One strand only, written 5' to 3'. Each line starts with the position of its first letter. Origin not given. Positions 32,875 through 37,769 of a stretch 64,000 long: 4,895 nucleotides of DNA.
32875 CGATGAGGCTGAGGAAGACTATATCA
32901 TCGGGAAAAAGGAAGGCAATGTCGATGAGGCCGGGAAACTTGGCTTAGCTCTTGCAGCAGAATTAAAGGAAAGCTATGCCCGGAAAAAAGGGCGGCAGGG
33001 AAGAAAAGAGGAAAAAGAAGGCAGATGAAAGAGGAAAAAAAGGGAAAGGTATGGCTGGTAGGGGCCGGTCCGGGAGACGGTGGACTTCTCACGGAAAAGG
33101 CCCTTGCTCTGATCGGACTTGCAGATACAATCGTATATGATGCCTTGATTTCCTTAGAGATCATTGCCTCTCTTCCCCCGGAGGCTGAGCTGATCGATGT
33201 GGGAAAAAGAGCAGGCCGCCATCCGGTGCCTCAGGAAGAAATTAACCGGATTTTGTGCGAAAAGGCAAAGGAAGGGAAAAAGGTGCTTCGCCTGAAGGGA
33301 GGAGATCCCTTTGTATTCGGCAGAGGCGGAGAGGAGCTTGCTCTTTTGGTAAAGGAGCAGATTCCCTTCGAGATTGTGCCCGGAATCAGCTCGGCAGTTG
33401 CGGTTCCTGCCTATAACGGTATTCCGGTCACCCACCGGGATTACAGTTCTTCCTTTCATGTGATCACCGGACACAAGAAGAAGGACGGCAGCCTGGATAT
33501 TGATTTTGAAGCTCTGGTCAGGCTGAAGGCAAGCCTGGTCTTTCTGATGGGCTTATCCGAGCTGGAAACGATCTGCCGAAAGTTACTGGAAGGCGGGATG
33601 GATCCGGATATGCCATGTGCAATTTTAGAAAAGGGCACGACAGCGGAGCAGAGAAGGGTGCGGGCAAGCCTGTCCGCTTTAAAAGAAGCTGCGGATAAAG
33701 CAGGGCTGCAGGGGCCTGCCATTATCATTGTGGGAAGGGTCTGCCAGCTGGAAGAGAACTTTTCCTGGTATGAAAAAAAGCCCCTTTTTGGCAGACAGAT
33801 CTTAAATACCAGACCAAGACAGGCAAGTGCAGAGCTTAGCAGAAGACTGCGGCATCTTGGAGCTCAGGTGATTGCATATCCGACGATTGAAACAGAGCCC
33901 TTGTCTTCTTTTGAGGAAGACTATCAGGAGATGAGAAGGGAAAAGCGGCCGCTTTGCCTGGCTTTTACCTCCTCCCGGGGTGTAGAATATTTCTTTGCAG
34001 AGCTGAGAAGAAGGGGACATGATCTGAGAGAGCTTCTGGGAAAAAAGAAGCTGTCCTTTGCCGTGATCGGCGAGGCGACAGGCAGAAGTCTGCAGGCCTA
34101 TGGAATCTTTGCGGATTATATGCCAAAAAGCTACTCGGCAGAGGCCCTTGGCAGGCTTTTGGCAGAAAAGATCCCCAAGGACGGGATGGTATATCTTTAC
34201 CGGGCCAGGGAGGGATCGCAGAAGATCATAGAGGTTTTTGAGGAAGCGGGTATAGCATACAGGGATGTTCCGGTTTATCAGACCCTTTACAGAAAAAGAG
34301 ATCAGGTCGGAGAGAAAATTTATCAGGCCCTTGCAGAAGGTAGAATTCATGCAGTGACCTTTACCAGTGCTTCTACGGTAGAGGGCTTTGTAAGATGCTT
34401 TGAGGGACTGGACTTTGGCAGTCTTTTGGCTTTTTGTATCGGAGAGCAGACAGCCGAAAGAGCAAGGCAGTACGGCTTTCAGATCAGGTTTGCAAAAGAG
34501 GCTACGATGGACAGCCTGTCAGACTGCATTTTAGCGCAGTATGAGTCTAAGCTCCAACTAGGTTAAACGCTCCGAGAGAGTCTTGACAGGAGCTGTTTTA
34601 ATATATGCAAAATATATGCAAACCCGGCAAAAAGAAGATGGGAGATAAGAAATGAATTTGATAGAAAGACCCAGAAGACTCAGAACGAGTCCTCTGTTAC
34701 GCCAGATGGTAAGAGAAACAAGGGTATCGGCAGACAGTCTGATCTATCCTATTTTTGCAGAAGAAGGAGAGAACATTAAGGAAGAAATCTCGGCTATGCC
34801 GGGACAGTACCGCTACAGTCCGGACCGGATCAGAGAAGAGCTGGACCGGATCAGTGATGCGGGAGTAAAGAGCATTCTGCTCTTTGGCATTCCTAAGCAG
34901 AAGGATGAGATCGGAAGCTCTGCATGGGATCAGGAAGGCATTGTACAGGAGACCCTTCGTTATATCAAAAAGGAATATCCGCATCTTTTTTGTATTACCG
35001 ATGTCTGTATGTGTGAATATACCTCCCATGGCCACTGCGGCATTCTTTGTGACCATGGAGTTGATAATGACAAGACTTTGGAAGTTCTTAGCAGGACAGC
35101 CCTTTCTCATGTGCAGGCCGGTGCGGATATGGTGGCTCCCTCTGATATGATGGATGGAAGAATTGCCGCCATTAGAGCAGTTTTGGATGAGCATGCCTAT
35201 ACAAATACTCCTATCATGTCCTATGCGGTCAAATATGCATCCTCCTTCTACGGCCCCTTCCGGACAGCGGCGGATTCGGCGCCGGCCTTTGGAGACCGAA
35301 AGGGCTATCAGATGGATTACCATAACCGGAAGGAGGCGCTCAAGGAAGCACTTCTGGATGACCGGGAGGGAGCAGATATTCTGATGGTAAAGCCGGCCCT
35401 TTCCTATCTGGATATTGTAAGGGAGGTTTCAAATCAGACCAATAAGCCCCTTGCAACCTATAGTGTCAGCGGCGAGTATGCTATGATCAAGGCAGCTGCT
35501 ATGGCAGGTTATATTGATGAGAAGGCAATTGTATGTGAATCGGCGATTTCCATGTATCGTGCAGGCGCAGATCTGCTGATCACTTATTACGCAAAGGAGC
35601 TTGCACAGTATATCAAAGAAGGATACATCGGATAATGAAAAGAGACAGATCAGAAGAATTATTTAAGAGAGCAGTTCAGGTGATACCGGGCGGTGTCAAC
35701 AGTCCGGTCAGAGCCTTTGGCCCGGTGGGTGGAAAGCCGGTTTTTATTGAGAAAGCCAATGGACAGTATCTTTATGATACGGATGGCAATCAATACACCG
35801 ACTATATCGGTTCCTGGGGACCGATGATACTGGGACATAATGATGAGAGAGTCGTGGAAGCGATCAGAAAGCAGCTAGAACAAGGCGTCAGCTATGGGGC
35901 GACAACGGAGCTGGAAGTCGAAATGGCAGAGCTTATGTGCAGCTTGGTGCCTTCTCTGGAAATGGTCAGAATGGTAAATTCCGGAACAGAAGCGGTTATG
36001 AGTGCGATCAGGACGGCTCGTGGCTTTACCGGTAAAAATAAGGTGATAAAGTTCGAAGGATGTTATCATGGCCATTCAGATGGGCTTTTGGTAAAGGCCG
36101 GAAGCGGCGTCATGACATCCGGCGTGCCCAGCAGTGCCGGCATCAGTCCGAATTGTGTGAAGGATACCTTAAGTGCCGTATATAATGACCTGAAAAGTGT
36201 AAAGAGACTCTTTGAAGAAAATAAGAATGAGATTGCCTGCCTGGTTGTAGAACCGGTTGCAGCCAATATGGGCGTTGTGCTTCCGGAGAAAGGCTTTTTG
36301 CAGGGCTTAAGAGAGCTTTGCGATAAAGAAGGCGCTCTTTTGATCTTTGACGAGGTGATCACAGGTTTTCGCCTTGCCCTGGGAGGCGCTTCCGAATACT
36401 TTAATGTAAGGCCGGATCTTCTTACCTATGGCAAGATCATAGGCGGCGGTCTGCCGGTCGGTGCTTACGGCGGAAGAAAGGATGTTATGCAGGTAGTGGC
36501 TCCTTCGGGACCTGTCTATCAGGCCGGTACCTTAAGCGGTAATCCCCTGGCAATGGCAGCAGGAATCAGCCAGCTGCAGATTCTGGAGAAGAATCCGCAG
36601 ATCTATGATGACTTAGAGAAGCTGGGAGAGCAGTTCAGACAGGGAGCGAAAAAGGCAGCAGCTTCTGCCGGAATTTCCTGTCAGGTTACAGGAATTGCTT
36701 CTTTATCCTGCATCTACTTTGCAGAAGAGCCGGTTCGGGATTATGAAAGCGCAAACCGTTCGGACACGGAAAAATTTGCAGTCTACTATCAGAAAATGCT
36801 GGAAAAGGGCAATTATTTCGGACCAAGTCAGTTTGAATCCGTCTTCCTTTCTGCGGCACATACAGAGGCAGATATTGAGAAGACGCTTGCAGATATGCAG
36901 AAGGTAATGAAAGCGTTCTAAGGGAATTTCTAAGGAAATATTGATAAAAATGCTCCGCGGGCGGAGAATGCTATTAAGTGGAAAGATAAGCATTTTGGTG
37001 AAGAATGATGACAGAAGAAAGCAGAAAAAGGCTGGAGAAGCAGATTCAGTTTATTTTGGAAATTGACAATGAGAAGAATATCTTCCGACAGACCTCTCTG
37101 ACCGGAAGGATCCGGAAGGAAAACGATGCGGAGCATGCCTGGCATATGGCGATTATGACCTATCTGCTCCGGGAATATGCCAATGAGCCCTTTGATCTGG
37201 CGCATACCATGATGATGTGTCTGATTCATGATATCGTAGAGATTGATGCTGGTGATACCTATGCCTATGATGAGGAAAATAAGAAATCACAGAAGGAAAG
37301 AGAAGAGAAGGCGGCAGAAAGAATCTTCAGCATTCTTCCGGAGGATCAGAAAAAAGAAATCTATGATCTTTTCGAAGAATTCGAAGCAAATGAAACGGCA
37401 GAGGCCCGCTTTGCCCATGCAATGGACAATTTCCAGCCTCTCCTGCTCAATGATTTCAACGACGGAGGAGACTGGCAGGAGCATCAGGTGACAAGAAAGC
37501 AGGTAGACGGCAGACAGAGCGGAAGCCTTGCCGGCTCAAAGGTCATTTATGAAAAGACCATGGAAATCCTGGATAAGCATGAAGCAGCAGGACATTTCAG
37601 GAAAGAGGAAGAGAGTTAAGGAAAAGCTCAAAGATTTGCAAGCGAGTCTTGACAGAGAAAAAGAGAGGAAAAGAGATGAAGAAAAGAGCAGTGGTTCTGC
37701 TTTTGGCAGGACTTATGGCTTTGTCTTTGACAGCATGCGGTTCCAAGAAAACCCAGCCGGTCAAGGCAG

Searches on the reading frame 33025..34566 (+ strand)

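Call 70: search_protein_families(library=pfam, proteins=[window:33025-34566:+], max_evalue=0.00001)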
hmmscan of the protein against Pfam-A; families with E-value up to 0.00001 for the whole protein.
window:33025-34566:+ (513 aa): 2 families
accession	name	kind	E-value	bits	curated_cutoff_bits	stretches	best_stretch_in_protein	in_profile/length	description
PF02602.20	HEM4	-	3.2e-51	174.1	27.5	1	270-498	2-229/231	Uroporphyrinogen-III synthase HemD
PF00590.25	TP_methylase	-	2.1e-47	162.2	27.8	1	8-219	1-211/212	Tetrapyrrole (Corrin/Porphyrin) Methylases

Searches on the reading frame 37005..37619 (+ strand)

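Call 70: search_protein_families(library=pfam, proteins=[window:37005-37619:+], max_evalue=0.00001)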
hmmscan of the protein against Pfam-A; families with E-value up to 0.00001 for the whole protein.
window:37005-37619:+ (204 aa): 3 families
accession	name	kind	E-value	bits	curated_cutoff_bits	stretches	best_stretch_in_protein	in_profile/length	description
PF13023.12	HD_3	-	8.6e-55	185.6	22.5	1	20-175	1-157/165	HD domain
PF12917.13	YfbR-like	-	5.5e-11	42.9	25.9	1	22-144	8-136/182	5'-deoxynucleotidase YfbR-like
PF01966.28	HD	-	1.9e-06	28.6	22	1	43-144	3-114/116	HD domain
